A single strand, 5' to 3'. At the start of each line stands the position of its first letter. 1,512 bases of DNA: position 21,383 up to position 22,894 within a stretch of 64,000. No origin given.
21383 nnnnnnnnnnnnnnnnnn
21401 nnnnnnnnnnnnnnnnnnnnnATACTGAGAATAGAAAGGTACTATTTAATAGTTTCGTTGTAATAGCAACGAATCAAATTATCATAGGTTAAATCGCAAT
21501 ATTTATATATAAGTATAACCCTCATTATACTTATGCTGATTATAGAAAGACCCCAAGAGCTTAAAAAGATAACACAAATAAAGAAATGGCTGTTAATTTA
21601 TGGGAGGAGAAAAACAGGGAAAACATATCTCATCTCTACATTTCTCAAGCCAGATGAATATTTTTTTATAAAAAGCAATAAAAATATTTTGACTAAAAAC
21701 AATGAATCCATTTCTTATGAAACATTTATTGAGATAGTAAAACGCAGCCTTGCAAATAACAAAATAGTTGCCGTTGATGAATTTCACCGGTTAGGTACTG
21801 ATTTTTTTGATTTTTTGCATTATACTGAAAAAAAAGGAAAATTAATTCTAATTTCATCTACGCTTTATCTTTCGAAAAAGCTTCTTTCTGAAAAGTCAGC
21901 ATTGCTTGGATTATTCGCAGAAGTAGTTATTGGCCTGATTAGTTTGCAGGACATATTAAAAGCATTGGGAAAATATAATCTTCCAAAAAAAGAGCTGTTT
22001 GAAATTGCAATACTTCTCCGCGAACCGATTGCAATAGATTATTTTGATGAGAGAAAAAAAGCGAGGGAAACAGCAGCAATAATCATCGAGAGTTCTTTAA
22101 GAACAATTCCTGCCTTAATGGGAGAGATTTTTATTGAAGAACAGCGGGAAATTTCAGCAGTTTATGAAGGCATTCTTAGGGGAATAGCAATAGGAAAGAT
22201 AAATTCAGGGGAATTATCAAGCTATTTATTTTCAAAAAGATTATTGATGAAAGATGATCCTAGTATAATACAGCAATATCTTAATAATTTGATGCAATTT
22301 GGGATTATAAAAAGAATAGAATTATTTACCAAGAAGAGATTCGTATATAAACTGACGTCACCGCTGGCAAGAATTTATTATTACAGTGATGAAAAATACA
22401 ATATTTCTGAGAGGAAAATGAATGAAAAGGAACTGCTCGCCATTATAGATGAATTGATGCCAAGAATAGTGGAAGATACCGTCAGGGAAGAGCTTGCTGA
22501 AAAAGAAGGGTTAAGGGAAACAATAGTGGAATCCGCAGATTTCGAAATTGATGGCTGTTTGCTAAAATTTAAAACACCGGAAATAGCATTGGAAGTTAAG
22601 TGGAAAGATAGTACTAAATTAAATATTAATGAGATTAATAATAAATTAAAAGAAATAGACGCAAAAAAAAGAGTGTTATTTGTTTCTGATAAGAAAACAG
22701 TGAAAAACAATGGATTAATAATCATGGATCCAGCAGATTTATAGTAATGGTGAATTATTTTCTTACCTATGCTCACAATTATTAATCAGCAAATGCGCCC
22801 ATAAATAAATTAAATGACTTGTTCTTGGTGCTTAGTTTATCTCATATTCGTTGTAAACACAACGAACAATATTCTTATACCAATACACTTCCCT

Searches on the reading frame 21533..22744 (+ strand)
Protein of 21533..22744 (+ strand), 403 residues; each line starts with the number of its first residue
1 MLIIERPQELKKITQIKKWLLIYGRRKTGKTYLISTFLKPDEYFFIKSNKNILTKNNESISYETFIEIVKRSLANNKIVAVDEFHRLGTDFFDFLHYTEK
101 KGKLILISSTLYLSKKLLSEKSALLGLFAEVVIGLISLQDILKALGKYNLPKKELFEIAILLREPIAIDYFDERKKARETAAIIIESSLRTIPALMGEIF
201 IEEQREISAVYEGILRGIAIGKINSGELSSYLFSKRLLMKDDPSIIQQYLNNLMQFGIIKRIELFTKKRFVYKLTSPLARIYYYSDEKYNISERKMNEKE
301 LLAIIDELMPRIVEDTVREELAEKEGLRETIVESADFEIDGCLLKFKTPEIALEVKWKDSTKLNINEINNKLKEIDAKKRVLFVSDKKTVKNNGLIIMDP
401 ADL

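Call 7: search_protein_families(library=padloc, max_evalue=1, proteins=[window:21533-22744:+])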
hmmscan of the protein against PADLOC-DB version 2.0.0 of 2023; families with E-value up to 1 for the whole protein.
window:21533-22744:+ (403 aa): 5 families
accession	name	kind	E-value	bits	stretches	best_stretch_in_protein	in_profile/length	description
PDLC04789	PDC-S01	-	2.5e-06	24.8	1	8-145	8-143/375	-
PDLC04984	PDC-S27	-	3.3e-06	24.2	1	3-55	4-61/474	-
PDLC04985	PDC-S27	-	0.017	12.1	1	8-118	14-117/484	-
PDLC01994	RtcR_PspF1--CARF_AAA_HTH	-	0.022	11.9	1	8-38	172-202/468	-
PDLC01012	Csm2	-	0.72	8.2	1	238-333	10-103/139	Csm2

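Call 31: search_protein_families(library=pfam, max_evalue=0.01, proteins=[window:21533-22744:+])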
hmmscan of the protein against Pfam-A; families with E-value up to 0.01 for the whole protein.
window:21533-22744:+ (403 aa): 3 families
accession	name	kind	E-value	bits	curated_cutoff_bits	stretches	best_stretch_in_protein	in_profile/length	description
PF13173.12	AAA_14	-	3.8e-07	30.6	27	1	18-121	3-110/129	AAA domain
PF13401.12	AAA_22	-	0.0013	19.5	27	0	57-107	67-121/130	AAA domain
PF00004.35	AAA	-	0.0081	17.1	21.2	0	20-90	1-72/131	ATPase family associated with various cellular activities (AAA)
